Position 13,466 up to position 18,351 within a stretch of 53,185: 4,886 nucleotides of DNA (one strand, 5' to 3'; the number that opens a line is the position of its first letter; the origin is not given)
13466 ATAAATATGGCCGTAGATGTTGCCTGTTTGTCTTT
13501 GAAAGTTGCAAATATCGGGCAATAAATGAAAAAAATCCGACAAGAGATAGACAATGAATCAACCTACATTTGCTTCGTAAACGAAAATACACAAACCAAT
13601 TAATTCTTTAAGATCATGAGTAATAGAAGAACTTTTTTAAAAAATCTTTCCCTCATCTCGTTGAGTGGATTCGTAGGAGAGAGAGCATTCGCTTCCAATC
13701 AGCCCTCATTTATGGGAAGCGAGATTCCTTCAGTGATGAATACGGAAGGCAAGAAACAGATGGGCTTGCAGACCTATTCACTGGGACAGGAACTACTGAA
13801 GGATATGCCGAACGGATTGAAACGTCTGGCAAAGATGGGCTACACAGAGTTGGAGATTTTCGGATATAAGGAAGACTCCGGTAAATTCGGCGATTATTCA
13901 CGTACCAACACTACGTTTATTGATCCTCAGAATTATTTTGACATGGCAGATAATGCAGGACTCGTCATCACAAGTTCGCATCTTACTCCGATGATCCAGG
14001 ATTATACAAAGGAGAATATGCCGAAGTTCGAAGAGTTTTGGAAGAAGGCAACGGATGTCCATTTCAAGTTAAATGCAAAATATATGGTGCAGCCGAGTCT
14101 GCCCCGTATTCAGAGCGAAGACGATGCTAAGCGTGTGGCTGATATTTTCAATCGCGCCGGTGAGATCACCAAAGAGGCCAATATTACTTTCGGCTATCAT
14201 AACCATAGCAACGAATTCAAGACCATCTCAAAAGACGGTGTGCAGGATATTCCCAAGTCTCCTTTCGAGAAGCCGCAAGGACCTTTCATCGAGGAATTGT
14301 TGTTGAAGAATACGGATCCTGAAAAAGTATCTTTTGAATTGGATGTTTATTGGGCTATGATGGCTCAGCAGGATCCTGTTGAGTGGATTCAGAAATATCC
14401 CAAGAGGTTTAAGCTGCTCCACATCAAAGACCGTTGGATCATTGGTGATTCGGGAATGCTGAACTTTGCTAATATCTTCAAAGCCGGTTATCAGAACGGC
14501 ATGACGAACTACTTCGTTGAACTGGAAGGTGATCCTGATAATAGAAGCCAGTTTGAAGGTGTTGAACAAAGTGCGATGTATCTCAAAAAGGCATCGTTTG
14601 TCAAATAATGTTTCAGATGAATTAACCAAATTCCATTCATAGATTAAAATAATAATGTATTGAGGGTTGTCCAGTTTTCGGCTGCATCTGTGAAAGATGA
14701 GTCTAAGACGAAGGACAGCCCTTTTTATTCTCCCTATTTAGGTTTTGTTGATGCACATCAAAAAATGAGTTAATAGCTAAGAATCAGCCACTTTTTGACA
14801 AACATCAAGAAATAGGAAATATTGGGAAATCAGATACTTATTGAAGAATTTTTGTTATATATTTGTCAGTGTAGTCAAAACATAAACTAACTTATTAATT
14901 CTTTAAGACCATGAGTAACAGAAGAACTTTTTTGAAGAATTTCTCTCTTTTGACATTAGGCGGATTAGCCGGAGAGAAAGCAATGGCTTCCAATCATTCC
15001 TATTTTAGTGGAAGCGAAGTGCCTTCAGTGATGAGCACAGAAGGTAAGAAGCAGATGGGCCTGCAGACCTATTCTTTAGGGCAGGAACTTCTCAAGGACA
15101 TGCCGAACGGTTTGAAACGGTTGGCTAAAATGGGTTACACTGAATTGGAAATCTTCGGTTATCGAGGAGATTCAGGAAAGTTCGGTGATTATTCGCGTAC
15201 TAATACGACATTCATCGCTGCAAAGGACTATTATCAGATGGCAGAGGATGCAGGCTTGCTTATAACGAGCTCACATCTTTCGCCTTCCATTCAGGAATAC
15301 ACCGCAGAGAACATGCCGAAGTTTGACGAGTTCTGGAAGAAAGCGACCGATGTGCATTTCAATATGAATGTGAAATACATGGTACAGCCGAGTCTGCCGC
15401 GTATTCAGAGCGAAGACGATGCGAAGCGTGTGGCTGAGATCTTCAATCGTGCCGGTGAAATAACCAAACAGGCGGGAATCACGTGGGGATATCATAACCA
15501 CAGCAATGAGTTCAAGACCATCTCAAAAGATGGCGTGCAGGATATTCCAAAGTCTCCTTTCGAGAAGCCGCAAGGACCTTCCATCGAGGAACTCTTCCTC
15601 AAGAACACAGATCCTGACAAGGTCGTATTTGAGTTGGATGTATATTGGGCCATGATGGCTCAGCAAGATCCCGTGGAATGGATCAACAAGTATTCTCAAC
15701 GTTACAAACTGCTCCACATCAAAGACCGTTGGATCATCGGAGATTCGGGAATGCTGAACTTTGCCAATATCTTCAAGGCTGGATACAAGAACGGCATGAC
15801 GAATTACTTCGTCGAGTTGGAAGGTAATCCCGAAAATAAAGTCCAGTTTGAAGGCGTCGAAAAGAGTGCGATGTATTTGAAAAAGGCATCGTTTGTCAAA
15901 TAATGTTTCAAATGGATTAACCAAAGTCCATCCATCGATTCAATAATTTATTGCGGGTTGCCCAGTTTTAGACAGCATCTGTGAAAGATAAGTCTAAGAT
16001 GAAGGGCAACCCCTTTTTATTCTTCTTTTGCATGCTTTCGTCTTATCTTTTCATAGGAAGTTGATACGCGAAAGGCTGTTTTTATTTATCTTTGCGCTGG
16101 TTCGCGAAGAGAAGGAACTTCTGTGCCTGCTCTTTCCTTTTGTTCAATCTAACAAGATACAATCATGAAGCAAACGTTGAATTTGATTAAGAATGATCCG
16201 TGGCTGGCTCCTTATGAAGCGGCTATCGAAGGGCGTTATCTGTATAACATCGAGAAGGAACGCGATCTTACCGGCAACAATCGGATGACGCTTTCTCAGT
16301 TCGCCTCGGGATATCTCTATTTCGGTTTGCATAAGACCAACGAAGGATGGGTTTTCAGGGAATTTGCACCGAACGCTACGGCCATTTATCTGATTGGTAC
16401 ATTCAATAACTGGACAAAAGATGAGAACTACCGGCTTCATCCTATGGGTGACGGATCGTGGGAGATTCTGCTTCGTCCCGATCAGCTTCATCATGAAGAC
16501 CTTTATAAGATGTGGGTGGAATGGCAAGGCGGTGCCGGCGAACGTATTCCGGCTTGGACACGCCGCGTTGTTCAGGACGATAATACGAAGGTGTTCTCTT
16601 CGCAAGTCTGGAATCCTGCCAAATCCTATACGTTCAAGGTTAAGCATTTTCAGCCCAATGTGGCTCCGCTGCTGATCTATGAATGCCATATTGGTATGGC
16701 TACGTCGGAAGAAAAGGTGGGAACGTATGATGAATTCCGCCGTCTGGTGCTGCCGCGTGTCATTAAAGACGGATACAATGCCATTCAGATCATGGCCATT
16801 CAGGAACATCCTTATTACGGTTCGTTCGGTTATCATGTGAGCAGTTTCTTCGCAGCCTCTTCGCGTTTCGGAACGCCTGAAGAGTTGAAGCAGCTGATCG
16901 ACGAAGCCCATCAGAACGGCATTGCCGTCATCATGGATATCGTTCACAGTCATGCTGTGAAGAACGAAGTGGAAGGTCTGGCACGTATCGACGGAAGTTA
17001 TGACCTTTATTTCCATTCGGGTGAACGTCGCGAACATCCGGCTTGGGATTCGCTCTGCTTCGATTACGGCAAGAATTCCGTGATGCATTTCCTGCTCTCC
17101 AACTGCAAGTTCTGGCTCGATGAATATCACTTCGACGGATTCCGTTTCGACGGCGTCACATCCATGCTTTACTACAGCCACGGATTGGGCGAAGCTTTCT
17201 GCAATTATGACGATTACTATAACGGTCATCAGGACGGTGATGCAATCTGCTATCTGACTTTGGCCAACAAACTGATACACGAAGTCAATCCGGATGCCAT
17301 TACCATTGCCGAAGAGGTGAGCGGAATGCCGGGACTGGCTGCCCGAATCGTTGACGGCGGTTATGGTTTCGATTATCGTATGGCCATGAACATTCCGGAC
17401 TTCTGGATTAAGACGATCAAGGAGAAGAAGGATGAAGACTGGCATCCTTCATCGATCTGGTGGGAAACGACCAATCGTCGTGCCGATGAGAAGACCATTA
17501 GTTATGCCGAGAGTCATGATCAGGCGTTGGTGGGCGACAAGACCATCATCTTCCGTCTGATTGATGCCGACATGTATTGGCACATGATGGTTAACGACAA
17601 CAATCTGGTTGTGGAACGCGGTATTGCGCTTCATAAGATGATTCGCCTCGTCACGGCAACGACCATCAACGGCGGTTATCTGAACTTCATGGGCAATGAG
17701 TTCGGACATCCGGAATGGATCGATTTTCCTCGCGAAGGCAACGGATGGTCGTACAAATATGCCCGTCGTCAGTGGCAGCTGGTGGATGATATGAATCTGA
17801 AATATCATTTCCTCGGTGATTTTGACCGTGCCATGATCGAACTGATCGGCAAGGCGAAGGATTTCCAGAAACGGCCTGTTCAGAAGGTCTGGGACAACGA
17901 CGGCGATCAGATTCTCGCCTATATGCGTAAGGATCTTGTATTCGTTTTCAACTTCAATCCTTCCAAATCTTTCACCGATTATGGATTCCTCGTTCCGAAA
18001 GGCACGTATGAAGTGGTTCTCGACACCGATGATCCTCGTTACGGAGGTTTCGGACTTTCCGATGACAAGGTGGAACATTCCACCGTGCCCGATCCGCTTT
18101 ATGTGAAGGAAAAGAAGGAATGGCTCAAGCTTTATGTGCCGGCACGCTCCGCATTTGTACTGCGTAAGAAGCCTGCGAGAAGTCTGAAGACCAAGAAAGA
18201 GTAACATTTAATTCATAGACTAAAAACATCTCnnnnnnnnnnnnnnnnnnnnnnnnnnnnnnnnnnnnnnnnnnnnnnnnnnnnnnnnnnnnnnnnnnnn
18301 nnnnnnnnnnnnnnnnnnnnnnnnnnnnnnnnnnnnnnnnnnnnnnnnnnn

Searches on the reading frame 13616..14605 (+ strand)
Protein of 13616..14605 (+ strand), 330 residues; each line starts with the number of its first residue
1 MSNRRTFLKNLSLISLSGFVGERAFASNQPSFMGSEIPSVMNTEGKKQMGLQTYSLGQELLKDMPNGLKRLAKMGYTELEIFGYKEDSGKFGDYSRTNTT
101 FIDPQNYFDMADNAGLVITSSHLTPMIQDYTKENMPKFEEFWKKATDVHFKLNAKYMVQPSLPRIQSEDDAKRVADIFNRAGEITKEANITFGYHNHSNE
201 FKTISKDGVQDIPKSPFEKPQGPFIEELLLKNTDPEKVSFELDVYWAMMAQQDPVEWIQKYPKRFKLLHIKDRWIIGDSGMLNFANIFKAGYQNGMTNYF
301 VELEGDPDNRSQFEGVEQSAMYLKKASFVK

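Call 49: search_protein_families(library=pfam, proteins=[window:13616-14605:+], max_evalue=0.0001)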
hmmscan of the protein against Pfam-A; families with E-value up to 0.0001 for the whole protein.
window:13616-14605:+ (330 aa): 1 family
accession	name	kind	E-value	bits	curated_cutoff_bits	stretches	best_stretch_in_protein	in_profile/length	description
PF01261.30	AP_endonuc_2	-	8.2e-11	42.5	31.1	1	69-325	2-248/249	Xylose isomerase-like TIM barrel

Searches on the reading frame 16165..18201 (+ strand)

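Call 49: search_protein_families(library=pfam, proteins=[window:16165-18201:+], max_evalue=0.0001)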
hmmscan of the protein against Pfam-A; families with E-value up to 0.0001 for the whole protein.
window:16165-18201:+ (679 aa): 3 families
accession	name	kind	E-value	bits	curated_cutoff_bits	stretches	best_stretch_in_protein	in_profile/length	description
PF02806.24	Alpha-amylase_C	-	2.6e-20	73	21.2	1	576-668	1-94/95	Alpha amylase, C-terminal all-beta domain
PF00128.31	Alpha-amylase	-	3.6e-15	56.6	22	1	204-454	33-317/446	Alpha amylase, catalytic domain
PF02922.24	CBM_48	-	9e-12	45.6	22.4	1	53-123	2-73/83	Carbohydrate-binding module 48 (Isoamylase N-terminal domain)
